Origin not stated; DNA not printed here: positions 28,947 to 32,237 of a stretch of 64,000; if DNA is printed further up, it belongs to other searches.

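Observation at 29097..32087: One polypeptide combines a sulfotransferase, a coiled coil and two GT2 domains: a possible terminator-ruler-polymerase with sulfate as the cap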

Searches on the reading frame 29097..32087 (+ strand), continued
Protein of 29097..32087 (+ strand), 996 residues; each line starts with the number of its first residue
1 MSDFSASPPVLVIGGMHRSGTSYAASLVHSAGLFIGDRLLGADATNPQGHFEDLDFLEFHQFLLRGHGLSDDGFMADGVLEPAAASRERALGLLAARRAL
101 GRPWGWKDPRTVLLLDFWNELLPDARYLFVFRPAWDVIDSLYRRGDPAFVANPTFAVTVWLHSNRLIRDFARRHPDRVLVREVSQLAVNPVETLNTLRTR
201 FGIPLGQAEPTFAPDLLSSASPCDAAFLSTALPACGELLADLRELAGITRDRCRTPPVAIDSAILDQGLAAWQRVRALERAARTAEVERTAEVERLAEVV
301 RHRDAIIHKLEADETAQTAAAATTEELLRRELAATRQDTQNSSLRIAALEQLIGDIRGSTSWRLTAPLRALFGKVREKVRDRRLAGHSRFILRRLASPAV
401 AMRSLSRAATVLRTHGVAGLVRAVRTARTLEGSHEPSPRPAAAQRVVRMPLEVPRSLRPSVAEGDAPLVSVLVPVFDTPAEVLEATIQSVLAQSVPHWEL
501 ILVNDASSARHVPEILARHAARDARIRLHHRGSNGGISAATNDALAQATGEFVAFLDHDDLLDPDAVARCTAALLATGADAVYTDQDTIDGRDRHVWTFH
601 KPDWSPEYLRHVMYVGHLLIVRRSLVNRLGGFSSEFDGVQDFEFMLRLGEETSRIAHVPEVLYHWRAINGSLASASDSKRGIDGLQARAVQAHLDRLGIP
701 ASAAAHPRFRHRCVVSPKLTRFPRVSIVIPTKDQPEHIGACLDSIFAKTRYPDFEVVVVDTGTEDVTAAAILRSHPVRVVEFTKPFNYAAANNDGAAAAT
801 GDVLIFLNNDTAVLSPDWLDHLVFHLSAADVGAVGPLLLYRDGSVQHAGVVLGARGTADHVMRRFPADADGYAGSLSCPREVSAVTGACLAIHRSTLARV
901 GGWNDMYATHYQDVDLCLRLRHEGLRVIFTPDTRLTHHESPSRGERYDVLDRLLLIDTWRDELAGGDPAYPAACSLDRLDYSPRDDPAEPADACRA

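Call 43: predict_structure(alignment_id=A1)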
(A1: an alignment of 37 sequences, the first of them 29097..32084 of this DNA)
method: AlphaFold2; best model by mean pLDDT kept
length: 996 residues; sequences in the alignment: 37
mean_pLDDT: 80.6   pTM: 0.58
mean pLDDT of the five models: 80.6, 79.6, 78.6, 77.4, 76.7
residues with pLDDT >= 90: 430; 70-90: 321; 50-70: 169; < 50: 76
segments of 3 or more residues with pLDDT < 50: 1-5, 316-322, 373-381, 432-442, 848-860, 942-945, 973-996
pLDDT, mean of each block of 10 residues (from residue 1): 57 90 91 90 74 94 92 88 88 92 93 94 95 90 82 89 96 96 90 93 86 70 81 89 90 55 81 81 74 76 70 52 63 74 73 69 60 45 55 62 69 72 67 41 63 67 78 94 93 93 96 97 97 94 97 93 89 89 81 68 80 80 96 92 93 86 69 59 92 94 90 91 97 91 97 97 93 96 89 96 96 94 93 91 68 40 61 70 83 97 83 87 89 83 53 70 63 46 41 32
secondary structure, 60 per line:
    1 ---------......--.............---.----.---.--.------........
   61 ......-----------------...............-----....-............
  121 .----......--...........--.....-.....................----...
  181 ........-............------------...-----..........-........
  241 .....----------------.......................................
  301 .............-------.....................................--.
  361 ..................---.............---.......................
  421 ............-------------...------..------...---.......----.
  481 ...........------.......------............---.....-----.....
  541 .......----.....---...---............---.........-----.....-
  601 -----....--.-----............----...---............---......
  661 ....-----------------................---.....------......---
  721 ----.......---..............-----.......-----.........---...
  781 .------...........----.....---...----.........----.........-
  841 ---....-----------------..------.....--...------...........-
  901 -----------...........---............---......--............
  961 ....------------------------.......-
elements in order (helices of 4 or more, strands of 3 or more residues): E10-15 H18-30 H54-66 H84-98 E104-107 H109-121 E126-131 H134-144 H147-151 H153-173 E178-182 H183-188 H190-201 H222-231 H233-245 H262-313 H321-357 H360-378 H382-394 H398-432 E446-448 E469-475 H480-491 E498-504 H511-522 E526-530 H536-547 E552-556 E560-562 H566-577 E581-589 E595-599 H606-609 E618-622 H623-629 H640-651 E655-664 H682-697 E701-705 E712-717 E725-731 H735-748 E754-760 H766-774 E778-781 H788-798 E803-807 E811-813 H818-826 E831-839 E844-847 H873-877 E880-882 E889-893 H894-899 H912-922 E926-937 H941-946 H949-964 H989-995

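Call 47: fold_search(model_id=the predicted structure, library=pdb)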
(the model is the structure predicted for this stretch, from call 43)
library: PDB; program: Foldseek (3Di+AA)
matches with E <= 10: 1600; with E <= 0.001: 657
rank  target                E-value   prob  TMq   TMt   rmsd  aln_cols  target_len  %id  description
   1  8vh8_A                5.5e-22  1.00  0.19  0.35  22.3       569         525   16  Crystal structure of heparosan synthase 2 from Pasteurella multocida at 2.85 A (released 2024-09-04)
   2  8vh8_D                1.4e-21  1.00  0.19  0.35  22.7       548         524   17  Crystal structure of heparosan synthase 2 from Pasteurella multocida at 2.85 A (released 2024-09-04)
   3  8vh8_B                3.9e-21  1.00  0.19  0.35  22.5       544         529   17  Crystal structure of heparosan synthase 2 from Pasteurella multocida at 2.85 A (released 2024-09-04)
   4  8vh8_C                4.4e-21  1.00  0.19  0.35  22.2       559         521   16  Crystal structure of heparosan synthase 2 from Pasteurella multocida at 2.85 A (released 2024-09-04)
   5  8vh7_B                4.9e-21  1.00  0.18  0.34  22.2       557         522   16  Crystal structure of heparosan synthase 2 from Pasteurella multocida at 1.98 A (released 2024-07-24)
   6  8vh7_A                6.5e-21  1.00  0.19  0.35  22.7       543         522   17  Crystal structure of heparosan synthase 2 from Pasteurella multocida at 1.98 A (released 2024-07-24)
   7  2z87_B                9.0e-21  1.00  0.20  0.32  16.3       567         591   18  Crystal structure of chondroitin polymerase from Escherichia coli strain K4 (K4CP) complexed with UDP-GalNAc and UDP (released 2008-09-16)
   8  2z86_D                9.5e-21  1.00  0.21  0.33  15.6       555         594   17  Crystal structure of chondroitin polymerase from Escherichia coli strain K4 (K4CP) complexed with UDP-GlcUA and UDP (released 2008-09-16)
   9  8viw_A                1.8e-20  1.00  0.19  0.34  22.9       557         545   18  Cryo-EM structure of heparosan synthase 2 from Pasteurella multocida with polysaccharide in the GlcNAc-T active site (released 2024-07-24)
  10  2z86_B                4.4e-20  1.00  0.22  0.34  16.0       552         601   18  Crystal structure of chondroitin polymerase from Escherichia coli strain K4 (K4CP) complexed with UDP-GlcUA and UDP (released 2008-09-16)
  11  2z86_C                4.4e-20  1.00  0.21  0.33  16.0       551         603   18  Crystal structure of chondroitin polymerase from Escherichia coli strain K4 (K4CP) complexed with UDP-GlcUA and UDP (released 2008-09-16)
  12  2z86_A                1.3e-19  1.00  0.20  0.33  16.1       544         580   17  Crystal structure of chondroitin polymerase from Escherichia coli strain K4 (K4CP) complexed with UDP-GlcUA and UDP (released 2008-09-16)
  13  2z87_A                1.4e-19  1.00  0.21  0.33  16.1       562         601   17  Crystal structure of chondroitin polymerase from Escherichia coli strain K4 (K4CP) complexed with UDP-GalNAc and UDP (released 2008-09-16)
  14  9dyt_A                2.0e-14  1.00  0.18  0.37  17.9       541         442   12  Acanthamoeba Polyphaga Mimivirus R699 (released 2025-06-11)
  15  9dyt_B                4.1e-14  1.00  0.19  0.38  17.6       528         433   12  Acanthamoeba Polyphaga Mimivirus R699 (released 2025-06-11)
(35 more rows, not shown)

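Call 49: find_encoding_contigs(protein=P0039, flank=10000, max_places=1)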
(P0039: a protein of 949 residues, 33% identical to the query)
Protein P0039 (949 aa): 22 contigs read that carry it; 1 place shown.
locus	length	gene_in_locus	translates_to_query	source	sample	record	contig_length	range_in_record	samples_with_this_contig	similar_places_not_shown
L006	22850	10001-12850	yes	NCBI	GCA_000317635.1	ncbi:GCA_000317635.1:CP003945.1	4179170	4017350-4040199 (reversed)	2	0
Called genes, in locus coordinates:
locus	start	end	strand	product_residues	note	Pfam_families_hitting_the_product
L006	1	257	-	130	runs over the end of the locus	PF18936:DUF5684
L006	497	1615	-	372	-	PF06835:LptC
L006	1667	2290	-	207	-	PF01936:NYN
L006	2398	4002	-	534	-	PF00133:tRNA-synt_1, PF01406:tRNA-synt_1e, PF09334:tRNA-synt_1g, PF00133:tRNA-synt_1, PF01406:tRNA-synt_1e (weak), PF08264:Anticodon_1, PF19303:Anticodon_3 (weak)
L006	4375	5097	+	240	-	PF01553:Acyltransferase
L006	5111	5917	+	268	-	PF00561:Abhydrolase_1, PF06821:Ser_hydrolase (faint), PF12697:Abhydrolase_6, PF00756:Esterase (weak), PF12146:Hydrolase_4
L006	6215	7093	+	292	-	PF00487:FA_desaturase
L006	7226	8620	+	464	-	PF01523:PmbA_TldD_1st, PF19290:PmbA_TldD_2nd, PF19289:PmbA_TldD_3rd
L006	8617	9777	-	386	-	PF01041:DegT_DnrJ_EryC1, PF01212:Beta_elim_lyase (weak)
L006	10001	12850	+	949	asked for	PF13469:Sulfotransfer_3 (faint), PF13506:Glyco_transf_21 (faint), PF00535:Glycos_transf_2, PF10111:Glyco_tranf_2_2, PF13641:Glyco_tranf_2_3, PF13632:Glyco_trans_2_3 (faint), PF00535:Glycos_transf_2, PF13641:Glyco_tranf_2_3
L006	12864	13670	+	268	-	PF13489:Methyltransf_23 (weak), PF08241:Methyltransf_11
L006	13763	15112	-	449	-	PF00005:ABC_tran, PF14524:Wzt_C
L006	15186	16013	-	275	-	PF01061:ABC2_membrane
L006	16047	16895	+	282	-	PF00535:Glycos_transf_2 (weak)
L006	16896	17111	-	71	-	-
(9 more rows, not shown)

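Call 50: find_encoding_contigs(protein=P0076, flank=10000, max_places=1)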
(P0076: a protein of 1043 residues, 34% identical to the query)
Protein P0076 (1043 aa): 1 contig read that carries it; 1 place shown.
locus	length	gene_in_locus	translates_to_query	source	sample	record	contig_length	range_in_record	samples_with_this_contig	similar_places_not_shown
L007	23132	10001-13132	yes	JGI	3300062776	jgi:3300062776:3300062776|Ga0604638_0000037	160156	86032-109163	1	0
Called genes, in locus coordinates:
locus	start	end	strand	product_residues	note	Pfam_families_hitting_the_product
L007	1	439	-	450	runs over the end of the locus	PF01654:Cyt_bd_oxida_I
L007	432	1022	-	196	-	PF12802:MarR_2, PF01022:HTH_5 (weak)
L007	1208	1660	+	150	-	-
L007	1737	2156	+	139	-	-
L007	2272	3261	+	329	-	PF13409:GST_N_2, PF00043:GST_C (weak), PF13410:GST_C_2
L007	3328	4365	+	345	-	PF01207:Dus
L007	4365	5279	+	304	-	PF19420:DDAH_eukar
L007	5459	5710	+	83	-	-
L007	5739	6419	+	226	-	PF00072:Response_reg, PF00486:Trans_reg_C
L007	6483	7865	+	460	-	PF26769:HAMP_PhoQ, PF02518:HATPase_c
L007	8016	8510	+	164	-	-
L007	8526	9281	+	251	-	PF01061:ABC2_membrane (weak)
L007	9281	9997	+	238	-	PF00005:ABC_tran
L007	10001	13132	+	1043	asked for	PF13469:Sulfotransfer_3, PF00535:Glycos_transf_2, PF10111:Glyco_tranf_2_2 (faint), PF00535:Glycos_transf_2, PF13641:Glyco_tranf_2_3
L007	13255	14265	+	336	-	PF00535:Glycos_transf_2, PF13641:Glyco_tranf_2_3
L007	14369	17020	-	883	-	PF01364:Peptidase_C25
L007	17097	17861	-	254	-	PF06167:Peptidase_M90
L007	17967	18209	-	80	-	-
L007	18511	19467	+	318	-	PF03099:BPL_LplA_LipB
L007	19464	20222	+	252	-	PF03309:Pan_kinase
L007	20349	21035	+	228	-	PF05036:SPOR (weak)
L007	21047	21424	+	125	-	PF01197:Ribosomal_L31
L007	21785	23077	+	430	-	PF00285:Citrate_synt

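Call 51: find_encoding_contigs(protein=P0082, flank=10000, max_places=1)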
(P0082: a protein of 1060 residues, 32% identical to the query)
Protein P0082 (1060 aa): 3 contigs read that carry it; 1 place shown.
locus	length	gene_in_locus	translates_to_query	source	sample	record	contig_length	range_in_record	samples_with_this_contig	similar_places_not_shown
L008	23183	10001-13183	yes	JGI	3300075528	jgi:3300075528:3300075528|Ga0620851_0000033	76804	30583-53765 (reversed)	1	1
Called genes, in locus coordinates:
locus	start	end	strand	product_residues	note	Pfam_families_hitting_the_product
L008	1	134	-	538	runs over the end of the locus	PF20250:FapA_N, PF03961:FapA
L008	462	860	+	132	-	-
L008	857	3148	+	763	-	PF01590:GAF, PF13185:GAF_2, PF13492:GAF_3, PF01590:GAF, PF13185:GAF_2, PF13492:GAF_3 (weak), PF00989:PAS, PF00211:Guanylate_cyc, +4 more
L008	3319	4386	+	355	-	PF01073:3Beta_HSD, PF01370:Epimerase, PF02719:Polysacc_synt_2, PF04321:RmlD_sub_bind, PF07993:NAD_binding_4 (weak), PF16363:GDP_Man_Dehyd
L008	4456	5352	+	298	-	PF01370:Epimerase, PF04321:RmlD_sub_bind, PF16363:GDP_Man_Dehyd (weak)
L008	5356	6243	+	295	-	PF00483:NTP_transferase, PF12804:NTP_transf_3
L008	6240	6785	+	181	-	PF00908:dTDP_sugar_isom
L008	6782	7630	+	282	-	PF01061:ABC2_membrane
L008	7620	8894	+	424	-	PF00005:ABC_tran, PF13476:AAA_23 (weak), PF13555:AAA_29 (faint), PF14524:Wzt_C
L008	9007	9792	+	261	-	-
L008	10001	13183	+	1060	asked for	PF00535:Glycos_transf_2, PF10111:Glyco_tranf_2_2 (faint), PF00535:Glycos_transf_2, PF13641:Glyco_tranf_2_3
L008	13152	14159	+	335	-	PF13489:Methyltransf_23 (weak), PF08242:Methyltransf_12 (faint)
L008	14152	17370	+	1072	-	-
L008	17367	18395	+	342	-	PF00535:Glycos_transf_2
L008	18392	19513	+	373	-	PF00070:Pyr_redox (faint), PF01266:DAO, PF07992:Pyr_redox_2 (faint), PF13450:NAD_binding_8 (faint), PF12831:FAD_oxidored (weak)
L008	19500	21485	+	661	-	-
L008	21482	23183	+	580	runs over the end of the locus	-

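Call 56: find_related_loci(query=A1, collection=genome_contigs, flank=10000)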
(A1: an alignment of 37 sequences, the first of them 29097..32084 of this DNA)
Query A1 (996 aa) in genome_contigs; peptide patterns used: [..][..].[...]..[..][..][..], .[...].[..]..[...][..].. (x = any residue, [..] = any of these).
600 stretches matched a pattern (row limit reached: there are more); 597 encode a relative of the query (tblastn E <= 1e-3); the best 80 are kept; 80 distinct loci.
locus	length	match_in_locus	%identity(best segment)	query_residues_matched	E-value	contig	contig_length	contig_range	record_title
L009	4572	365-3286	35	1-982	0e+0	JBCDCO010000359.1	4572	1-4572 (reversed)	MAG: Cyanobacteria bacterium P01_G01_bin.19 k141_467776_length_4572_cov_30.1636, whole genome shotgun sequence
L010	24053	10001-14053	53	11-984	1e-172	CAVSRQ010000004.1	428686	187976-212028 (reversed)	MAG: uncultured Verrucomicrobiae bacterium isolate MFD01275.bin.1.189 genome assembly, contig: contig_192, whole genome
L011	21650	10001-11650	49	439-984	2e-157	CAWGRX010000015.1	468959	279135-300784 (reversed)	MAG: uncultured Planctomycetaceae bacterium isolate MFD05684.bin.1.155 genome assembly, contig: contig_37985, whole geno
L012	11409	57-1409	56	533-984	7e-151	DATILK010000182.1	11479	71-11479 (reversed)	MAG TPA_asm: Chthoniobacterales bacterium isolate SMAG_U15742 k141_2835511, whole genome shotgun sequence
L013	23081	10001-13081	33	10-987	8e-134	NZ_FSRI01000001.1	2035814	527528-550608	Salinivibrio sp. ES.052, whole genome shotgun sequence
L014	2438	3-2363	32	132-944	1e-136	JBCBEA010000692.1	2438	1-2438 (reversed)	MAG: Cyanobacteria bacterium J06600_6 NODE_692_length_2438_cov_3.767048, whole genome shotgun sequence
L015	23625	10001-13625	41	1-982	7e-126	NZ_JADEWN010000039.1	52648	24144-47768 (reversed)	Gloeocapsopsis crepidinum LEGE 06123 NODE_39_length_52648_cov_10.9433, whole genome shotgun sequence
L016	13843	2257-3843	41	467-981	6e-124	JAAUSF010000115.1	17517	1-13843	MAG: Cyanobacteria bacterium RU_5_0 NODE_1446_length_17517_cov_21.352386, whole genome shotgun sequence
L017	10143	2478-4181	42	434-996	2e-119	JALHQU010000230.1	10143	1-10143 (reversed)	MAG: Fimbriiglobus sp. isolate maxbin.043 c_000000023992, whole genome shotgun sequence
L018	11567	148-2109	37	310-982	2e-118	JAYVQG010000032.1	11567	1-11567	MAG: Limnoglobus sp. isolate GL72_UP_concoct_246 GL72_UP_concoct_246_31, whole genome shotgun sequence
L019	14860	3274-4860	41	467-982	3e-118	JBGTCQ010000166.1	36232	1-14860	MAG: Chroococcidiopsidaceae cyanobacterium isolate JTS-RE123 k141_1707974, whole genome shotgun sequence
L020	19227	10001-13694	32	273-981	3e-118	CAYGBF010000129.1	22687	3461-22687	MAG TPA_asm: uncultured Eubacteriales bacterium isolate ERP108616_co1_39 genome assembly, contig: k119_783659, whole gen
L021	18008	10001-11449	42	467-944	2e-118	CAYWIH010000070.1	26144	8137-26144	MAG TPA_asm: uncultured bacterium isolate SRP128890_co1_229 genome assembly, contig: NODE_3129_length_26144_cov_9.497374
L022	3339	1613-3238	42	455-984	5e-122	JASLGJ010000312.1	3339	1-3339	MAG: Candidatus Elarobacter sp. isolate SHSU.bins.438 k141_5732358, whole genome shotgun sequence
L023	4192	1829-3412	44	466-984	8e-120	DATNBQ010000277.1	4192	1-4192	MAG TPA_asm: Urbifossiella sp. isolate SMAG_U11192 k141_2542955, whole genome shotgun sequence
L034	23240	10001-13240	32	10-982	3e-113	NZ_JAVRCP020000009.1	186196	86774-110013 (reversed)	MAG: Nostoc sp. DedVER02 Nostoc_sp_DedVER02_9, whole genome shotgun sequence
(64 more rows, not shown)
